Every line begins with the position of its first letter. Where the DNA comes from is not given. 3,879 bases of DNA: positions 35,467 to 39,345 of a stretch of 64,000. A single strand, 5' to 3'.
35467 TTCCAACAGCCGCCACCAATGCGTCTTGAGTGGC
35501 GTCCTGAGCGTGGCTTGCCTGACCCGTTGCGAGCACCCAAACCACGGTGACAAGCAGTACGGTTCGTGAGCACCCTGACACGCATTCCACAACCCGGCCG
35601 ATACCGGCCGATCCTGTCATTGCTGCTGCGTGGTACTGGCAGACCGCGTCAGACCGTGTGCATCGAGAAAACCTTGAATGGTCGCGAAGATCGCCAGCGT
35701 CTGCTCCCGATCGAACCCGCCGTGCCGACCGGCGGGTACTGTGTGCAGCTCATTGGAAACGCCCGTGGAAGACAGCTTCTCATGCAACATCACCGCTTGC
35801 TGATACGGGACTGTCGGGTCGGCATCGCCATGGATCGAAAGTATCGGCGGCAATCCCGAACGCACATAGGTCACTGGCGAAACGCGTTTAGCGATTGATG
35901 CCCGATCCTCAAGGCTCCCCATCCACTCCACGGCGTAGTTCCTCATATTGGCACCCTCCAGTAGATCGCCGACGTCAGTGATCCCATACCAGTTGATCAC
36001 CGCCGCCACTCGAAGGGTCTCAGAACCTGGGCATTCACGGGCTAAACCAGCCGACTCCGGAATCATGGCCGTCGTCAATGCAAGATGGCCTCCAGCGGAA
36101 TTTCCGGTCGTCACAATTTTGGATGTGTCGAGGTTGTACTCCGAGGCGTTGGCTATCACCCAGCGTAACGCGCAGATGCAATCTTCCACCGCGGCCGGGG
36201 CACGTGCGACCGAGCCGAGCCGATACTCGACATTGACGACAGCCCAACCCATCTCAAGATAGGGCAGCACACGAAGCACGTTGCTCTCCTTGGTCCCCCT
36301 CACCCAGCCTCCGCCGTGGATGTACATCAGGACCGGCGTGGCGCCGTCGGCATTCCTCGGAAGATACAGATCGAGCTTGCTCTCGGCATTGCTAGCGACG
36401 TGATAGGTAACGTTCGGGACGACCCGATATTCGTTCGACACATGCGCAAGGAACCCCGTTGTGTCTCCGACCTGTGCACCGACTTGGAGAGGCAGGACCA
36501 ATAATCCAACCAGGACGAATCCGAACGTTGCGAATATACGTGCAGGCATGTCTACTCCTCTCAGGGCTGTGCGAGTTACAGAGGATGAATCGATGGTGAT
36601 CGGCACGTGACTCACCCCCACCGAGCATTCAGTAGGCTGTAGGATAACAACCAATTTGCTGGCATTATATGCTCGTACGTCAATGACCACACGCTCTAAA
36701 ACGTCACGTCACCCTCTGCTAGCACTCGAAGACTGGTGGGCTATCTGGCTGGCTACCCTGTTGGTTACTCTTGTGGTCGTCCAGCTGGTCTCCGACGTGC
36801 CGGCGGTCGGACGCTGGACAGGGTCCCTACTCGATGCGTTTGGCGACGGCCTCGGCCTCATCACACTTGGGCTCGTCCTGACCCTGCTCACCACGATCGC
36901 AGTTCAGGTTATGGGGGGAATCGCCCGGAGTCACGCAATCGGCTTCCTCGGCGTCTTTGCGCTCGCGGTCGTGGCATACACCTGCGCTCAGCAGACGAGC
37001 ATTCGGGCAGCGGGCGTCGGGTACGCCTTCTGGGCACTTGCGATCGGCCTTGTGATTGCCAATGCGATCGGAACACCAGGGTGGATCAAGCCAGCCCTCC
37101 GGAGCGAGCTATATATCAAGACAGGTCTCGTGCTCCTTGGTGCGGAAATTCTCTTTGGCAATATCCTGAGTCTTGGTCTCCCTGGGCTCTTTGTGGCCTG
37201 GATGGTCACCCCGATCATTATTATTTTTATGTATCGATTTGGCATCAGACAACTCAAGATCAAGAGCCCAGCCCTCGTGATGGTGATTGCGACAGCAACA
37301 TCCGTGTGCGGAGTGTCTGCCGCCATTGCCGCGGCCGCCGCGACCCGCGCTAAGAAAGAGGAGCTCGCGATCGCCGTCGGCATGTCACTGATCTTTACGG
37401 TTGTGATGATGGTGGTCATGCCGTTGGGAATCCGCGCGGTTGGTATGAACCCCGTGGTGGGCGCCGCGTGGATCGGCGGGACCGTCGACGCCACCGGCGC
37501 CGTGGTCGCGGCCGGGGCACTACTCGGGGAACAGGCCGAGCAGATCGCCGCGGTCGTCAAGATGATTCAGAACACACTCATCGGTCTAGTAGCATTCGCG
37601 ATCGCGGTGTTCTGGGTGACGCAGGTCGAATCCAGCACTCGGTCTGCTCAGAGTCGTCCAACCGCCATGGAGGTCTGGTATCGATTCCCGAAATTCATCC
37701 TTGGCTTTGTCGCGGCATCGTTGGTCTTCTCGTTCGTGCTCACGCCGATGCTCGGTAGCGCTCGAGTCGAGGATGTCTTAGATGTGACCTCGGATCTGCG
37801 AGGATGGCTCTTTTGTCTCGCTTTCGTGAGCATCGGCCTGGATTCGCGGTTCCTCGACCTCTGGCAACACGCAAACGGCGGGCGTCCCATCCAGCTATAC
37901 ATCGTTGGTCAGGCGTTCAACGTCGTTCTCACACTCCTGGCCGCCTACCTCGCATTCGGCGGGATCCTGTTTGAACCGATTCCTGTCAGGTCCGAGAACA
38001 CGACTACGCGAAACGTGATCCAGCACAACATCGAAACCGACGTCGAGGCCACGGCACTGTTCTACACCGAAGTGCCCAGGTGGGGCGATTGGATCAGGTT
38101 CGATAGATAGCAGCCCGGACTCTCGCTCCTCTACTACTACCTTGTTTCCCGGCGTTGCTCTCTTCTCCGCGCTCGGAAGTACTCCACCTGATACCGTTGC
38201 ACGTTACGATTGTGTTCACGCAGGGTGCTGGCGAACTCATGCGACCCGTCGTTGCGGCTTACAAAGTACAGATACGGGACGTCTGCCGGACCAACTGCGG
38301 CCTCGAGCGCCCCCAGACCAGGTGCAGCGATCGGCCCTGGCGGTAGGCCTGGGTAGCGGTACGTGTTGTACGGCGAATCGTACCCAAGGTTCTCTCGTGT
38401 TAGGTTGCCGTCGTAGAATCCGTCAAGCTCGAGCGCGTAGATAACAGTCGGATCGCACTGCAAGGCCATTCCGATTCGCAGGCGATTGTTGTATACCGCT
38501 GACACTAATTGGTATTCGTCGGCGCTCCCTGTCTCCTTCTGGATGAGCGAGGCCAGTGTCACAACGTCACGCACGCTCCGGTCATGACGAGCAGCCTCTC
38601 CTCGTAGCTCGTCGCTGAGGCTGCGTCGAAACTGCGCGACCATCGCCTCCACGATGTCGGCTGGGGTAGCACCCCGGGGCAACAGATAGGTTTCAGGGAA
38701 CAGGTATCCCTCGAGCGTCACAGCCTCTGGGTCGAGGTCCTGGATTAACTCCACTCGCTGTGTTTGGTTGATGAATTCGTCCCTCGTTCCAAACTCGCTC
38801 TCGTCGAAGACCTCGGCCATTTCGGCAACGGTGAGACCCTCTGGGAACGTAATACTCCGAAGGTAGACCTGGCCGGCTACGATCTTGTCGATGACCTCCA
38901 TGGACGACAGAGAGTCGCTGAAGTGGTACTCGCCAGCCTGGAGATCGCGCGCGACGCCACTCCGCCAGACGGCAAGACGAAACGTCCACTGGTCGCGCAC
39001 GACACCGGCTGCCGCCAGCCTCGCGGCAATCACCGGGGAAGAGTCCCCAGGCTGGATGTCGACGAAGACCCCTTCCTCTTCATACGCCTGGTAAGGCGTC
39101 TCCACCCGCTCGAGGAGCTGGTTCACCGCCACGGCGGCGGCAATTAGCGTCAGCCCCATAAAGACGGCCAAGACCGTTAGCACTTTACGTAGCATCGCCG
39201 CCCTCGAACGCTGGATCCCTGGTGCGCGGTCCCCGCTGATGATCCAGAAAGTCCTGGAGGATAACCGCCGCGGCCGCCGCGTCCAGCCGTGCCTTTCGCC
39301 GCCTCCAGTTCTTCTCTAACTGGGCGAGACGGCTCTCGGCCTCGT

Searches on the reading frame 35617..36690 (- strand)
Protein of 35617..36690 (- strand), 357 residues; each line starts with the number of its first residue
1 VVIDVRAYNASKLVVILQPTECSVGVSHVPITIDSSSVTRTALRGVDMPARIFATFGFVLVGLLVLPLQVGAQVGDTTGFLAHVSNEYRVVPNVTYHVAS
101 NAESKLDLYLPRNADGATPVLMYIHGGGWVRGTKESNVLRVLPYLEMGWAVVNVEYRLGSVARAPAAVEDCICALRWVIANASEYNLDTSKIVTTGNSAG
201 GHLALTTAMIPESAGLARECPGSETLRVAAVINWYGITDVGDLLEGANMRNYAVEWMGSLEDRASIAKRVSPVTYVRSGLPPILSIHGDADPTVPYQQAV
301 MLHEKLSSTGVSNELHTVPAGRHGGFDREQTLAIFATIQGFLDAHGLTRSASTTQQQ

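Call 27: search_protein_families(library=pfam, proteins=[window:35617-36690:-], max_evalue=0.00001)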
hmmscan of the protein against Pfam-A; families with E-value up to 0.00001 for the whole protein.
window:35617-36690:- (357 aa): 5 families
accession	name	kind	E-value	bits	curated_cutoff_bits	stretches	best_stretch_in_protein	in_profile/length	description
PF20434.5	BD-FAE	-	7.2e-61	205.9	26.8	1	106-306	1-215/215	BD-FAE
PF07859.19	Abhydrolase_3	-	1.2e-26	94.2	25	1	121-324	1-207/210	alpha/beta hydrolase fold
PF00326.27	Peptidase_S9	-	4e-17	62.9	22.6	1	167-344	44-208/213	Prolyl oligopeptidase family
PF00135.34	COesterase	-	2.2e-11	43.9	27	1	106-218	88-211/515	Carboxylesterase family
PF02230.22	Abhydrolase_2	-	8.4e-06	26.2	23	0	282-324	158-200/217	Phospholipase/Carboxylesterase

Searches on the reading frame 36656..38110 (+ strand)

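Call 27: search_protein_families(library=pfam, proteins=[window:36656-38110:+], max_evalue=0.00001)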
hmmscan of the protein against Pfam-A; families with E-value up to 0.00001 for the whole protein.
window:36656-38110:+ (484 aa): 1 family
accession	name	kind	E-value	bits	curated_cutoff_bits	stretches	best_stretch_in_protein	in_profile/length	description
PF03601.19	Cons_hypoth698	-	8.2e-46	156.7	24.5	1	96-403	2-294/304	Conserved hypothetical protein 698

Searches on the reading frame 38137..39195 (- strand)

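Call 27: search_protein_families(library=pfam, proteins=[window:38137-39195:-], max_evalue=0.00001)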
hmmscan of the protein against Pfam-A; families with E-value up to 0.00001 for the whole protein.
window:38137-39195:- (352 aa): 1 family
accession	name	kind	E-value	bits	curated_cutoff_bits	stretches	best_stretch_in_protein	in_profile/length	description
PF02618.21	YceG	-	3.4e-85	286.3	32.4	1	45-334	1-275/275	YceG-like family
